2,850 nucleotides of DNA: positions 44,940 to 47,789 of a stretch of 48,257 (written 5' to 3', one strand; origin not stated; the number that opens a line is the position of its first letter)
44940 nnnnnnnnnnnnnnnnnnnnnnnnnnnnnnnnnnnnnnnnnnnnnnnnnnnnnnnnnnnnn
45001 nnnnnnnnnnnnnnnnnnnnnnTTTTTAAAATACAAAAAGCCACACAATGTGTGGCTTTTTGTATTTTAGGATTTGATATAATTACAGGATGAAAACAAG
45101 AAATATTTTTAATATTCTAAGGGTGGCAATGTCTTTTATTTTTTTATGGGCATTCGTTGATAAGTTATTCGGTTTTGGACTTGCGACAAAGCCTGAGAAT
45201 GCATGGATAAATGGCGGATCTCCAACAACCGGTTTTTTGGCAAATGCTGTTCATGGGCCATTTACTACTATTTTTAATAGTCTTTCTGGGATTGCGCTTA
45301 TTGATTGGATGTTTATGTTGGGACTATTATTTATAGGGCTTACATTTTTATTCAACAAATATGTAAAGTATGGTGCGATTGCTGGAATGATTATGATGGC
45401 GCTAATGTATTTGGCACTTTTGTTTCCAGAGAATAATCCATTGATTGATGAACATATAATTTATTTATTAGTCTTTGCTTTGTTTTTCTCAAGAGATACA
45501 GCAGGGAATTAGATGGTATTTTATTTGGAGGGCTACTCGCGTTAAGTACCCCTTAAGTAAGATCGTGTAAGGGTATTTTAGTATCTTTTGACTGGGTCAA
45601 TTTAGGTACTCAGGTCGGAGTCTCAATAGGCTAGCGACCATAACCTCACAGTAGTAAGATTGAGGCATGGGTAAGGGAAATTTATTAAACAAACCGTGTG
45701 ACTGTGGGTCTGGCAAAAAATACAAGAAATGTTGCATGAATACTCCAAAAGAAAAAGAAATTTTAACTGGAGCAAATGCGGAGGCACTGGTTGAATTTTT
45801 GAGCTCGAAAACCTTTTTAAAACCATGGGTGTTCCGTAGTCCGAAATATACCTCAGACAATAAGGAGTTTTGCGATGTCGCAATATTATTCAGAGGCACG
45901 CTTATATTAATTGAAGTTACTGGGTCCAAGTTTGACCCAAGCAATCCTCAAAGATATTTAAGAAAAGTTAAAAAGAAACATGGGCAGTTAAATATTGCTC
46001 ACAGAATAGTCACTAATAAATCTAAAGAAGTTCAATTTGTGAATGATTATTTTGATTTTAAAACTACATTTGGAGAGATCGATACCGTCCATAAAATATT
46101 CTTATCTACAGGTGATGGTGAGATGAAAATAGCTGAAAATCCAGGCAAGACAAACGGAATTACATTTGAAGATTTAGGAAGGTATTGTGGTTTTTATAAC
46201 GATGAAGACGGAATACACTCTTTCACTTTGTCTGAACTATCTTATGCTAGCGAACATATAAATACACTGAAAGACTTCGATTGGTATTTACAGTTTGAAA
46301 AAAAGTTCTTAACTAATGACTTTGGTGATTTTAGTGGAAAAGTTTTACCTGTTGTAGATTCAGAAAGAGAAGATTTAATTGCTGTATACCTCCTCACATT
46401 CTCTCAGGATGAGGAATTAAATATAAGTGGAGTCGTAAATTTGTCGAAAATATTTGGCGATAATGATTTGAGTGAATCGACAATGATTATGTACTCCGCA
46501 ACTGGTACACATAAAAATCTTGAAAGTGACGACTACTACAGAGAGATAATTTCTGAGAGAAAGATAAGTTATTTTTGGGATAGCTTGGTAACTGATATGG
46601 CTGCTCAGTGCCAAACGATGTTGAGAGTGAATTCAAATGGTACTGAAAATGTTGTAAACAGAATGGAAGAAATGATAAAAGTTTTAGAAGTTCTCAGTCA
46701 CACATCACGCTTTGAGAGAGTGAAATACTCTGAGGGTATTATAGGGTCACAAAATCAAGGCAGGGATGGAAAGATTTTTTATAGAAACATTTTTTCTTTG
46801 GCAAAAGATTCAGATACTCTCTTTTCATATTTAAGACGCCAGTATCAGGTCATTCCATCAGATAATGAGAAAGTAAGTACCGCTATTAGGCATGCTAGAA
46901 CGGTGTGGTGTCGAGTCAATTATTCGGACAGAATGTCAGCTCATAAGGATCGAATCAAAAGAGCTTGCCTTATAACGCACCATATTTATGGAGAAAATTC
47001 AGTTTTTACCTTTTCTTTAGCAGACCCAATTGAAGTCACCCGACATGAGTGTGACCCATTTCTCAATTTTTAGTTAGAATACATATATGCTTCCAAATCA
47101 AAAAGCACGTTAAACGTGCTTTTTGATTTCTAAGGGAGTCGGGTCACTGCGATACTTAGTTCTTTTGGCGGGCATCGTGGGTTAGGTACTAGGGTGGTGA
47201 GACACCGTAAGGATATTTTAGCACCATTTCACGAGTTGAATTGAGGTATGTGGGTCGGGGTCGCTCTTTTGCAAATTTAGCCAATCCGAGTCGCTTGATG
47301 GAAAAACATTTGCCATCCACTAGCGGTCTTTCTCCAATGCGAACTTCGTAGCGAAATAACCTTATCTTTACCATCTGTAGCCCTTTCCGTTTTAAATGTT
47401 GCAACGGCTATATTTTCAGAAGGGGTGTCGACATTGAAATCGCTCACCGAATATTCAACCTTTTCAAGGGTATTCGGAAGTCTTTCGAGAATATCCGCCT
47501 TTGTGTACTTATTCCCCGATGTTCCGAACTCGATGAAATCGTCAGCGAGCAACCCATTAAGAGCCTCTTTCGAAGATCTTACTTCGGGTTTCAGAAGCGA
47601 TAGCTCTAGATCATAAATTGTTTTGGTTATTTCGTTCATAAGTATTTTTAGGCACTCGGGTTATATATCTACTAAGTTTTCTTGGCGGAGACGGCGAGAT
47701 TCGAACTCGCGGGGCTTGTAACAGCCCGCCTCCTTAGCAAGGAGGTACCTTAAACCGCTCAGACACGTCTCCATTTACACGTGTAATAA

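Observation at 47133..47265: Previously unclassified ~100-nt repeat family (three direct copies and one inverted partial copy) abutting accessory genes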

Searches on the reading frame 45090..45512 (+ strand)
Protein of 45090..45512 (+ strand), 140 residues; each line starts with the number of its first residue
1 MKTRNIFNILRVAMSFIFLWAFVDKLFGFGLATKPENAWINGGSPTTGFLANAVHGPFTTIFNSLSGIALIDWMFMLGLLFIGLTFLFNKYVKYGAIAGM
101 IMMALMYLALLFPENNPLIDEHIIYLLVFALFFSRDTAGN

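Call 14: search_protein_families(library=pfam, proteins=[window:45090-45512:+], max_evalue=0.01)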
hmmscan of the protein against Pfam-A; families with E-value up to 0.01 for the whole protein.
window:45090-45512:+ (140 aa): 0 families

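Call 40: search_protein_families(library=phrogs, proteins=[window:45090-45512:+], max_evalue=0.01)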
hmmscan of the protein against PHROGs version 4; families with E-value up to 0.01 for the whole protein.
window:45090-45512:+ (140 aa): 0 families

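Call 43: find_encoding_contigs(protein=window:45090-45512:+, flank=6000, max_places=10)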
Protein window:45090-45512:+ (140 aa): 3 contigs read that carry it; 2 places shown.
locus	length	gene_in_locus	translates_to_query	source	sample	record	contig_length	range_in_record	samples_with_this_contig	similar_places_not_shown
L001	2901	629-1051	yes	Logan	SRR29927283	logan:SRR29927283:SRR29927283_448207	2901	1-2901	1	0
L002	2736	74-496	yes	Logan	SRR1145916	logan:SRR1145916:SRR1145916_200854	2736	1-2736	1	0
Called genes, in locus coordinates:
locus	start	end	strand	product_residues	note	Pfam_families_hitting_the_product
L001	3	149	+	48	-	?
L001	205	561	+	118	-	-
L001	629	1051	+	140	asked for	-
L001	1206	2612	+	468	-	-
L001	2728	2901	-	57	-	?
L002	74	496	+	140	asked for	-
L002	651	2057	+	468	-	-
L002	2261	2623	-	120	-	PF14534:DUF4440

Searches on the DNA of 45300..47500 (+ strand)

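Call 12: search_rna_families(source=window, start=45300, end=47500, threshold=evalue, max_evalue=10)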
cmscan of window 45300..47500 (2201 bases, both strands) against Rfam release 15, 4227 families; matches with E-value up to 10: 5.
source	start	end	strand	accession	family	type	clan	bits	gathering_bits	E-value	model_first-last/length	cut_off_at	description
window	47030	47129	+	RF04342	Plastid-psbA-1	Cis-reg;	CL00153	21.8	54.3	8.4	1-114/114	no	Plastid-psbA-1 3UTR RNA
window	47094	47130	-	RF03940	MIR9563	Gene; miRNA;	-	19.6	90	1.9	1-127/127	no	MIR9563 microRNA precursor family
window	47094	47130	+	RF03940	MIR9563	Gene; miRNA;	-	19.3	90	2.3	1-127/127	no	MIR9563 microRNA precursor family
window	45415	45526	+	RF01256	snR43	Gene; snRNA; snoRNA; HACA-box;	CL00027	15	60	4.5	1-207/207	no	Small nucleolar RNA snR43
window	45935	46039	-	RF01956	NEAT1_2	Gene; lncRNA;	-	14.8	60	4.8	1-116/116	no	Nuclear enriched abundant transcript 1 conserved region 2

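Call 92: search_dna_similar(query=window:47125-47272:+, collection=phages, mode=distant, max_evalue=0.01)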
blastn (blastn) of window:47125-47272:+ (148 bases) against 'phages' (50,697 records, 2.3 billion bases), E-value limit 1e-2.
No match.
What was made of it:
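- Tried and rejected: It gave no blastn hit in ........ (call 92).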

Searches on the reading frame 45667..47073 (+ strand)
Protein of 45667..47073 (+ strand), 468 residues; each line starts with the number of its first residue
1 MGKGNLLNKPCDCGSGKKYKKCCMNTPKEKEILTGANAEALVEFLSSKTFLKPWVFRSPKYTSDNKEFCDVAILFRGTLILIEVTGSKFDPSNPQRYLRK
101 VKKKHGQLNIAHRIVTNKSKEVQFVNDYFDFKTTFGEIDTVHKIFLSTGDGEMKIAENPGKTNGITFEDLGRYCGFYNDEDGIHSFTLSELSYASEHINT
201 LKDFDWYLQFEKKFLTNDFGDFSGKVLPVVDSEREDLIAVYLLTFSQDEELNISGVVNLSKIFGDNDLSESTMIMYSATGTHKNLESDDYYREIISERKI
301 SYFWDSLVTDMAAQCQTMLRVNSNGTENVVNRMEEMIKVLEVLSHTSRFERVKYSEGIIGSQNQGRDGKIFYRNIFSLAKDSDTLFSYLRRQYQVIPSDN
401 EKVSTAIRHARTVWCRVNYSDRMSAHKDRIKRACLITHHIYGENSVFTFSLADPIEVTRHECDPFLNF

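Call 14: search_protein_families(library=pfam, proteins=[window:45667-47073:+], max_evalue=0.01)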
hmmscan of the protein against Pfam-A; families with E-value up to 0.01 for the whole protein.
window:45667-47073:+ (468 aa): 1 family
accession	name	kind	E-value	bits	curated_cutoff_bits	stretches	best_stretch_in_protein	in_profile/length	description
PF02810.21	SEC-C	-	4e-05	23.8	20.4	1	8-25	2-19/19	SEC-C motif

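Call 15: find_encoding_contigs(protein=window:45667-47073:+, flank=10000, max_places=10)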
Protein window:45667-47073:+ (468 aa): 5 contigs read that carry it; 3 places shown.
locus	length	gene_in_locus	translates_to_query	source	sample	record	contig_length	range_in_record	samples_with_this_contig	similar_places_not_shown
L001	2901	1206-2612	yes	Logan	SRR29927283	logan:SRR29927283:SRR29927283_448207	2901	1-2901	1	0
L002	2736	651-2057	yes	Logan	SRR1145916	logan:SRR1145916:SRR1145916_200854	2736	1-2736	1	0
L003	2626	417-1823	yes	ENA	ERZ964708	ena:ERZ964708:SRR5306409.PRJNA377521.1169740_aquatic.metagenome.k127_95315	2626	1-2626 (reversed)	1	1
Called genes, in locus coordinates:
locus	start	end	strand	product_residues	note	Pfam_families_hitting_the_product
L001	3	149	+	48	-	?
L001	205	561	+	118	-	-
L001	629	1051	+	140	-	-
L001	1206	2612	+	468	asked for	-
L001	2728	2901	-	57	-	?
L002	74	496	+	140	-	-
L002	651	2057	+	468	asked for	-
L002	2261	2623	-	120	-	PF14534:DUF4440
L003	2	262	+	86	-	?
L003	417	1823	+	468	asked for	-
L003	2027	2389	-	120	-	PF14534:DUF4440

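Call 40: search_protein_families(library=phrogs, proteins=[window:45667-47073:+], max_evalue=0.01)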
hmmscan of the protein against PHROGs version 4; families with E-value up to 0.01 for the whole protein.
window:45667-47073:+ (468 aa): 0 families

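Call 100: search_protein_families(library=padloc, proteins=[window:45667-47073:+, L173:6202-7320:-, L173:7509-7907:-, L173:4434-5936:-], max_evalue=0.001)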
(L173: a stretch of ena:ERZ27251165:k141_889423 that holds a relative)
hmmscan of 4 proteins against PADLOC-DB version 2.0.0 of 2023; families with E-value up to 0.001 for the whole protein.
window:45667-47073:+ (468 aa): 2 families
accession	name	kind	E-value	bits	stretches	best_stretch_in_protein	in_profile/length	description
PDLC00865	E2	-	0.00026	18.5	1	9-47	174-213/219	E2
PDLC00872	E2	-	0.00081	16.9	0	8-29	171-192/216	E2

L173:6202-7320:- (372 aa): 1 family
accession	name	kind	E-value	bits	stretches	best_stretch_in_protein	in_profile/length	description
PDLC02347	AbiJ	-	5.5e-14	50.5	1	116-252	137-273/281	AbiJ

L173:7509-7907:- (132 aa): 0 families

L173:4434-5936:- (500 aa): 0 families

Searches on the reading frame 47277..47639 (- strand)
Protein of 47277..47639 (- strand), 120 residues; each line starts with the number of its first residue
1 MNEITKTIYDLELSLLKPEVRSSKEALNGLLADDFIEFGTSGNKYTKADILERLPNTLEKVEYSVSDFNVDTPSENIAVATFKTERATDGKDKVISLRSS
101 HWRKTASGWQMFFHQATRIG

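Call 14: search_protein_families(library=pfam, proteins=[window:47277-47639:-], max_evalue=0.01)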
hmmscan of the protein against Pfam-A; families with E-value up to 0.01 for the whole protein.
window:47277-47639:- (120 aa): 2 families
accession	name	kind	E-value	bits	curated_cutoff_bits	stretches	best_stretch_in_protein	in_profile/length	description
PF14534.12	DUF4440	-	2.7e-14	54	25.2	1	10-111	3-107/107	Domain of unknown function (DUF4440)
PF13474.12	SnoaL_3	-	0.004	17.9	22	1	25-115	18-115/121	SnoaL-like domain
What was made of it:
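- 47277..47639 (-): Cargo of cassette 1 behind tRNA-Ser(gct): DUF4440/SnoaL-like protein. Pfam (call 14)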

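Call 40: search_protein_families(library=phrogs, proteins=[window:47277-47639:-], max_evalue=0.01)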
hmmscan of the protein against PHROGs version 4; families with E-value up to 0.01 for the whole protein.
window:47277-47639:- (120 aa): 0 families

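Call 48: find_encoding_contigs(protein=window:47277-47639:-, flank=8000, max_places=10)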
Protein window:47277-47639:- (120 aa): 7 contigs read that carry it; 5 places shown.
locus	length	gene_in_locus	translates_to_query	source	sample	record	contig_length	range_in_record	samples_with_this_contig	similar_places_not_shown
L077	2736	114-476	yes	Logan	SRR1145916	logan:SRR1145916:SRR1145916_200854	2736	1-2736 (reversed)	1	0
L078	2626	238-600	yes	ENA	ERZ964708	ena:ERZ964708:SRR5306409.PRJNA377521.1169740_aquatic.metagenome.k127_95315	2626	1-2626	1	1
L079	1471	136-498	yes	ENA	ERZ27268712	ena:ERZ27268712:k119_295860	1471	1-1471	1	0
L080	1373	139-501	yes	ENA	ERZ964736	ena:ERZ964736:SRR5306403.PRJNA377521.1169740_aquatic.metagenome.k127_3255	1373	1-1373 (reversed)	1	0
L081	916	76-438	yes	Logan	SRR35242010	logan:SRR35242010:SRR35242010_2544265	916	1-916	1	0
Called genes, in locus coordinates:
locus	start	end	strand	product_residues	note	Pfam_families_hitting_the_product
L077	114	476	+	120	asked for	PF14534:DUF4440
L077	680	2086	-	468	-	-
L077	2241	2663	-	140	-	-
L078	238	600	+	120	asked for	PF14534:DUF4440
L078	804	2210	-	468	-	-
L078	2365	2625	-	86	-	?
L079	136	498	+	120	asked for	PF14534:DUF4440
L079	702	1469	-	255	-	?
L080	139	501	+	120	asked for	PF14534:DUF4440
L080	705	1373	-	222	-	?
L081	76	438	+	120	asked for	PF14534:DUF4440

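Call 100: search_protein_families(library=padloc, proteins=[window:47277-47639:-], max_evalue=0.001)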
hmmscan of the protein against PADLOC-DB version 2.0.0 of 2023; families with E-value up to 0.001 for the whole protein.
window:47277-47639:- (120 aa): 0 families
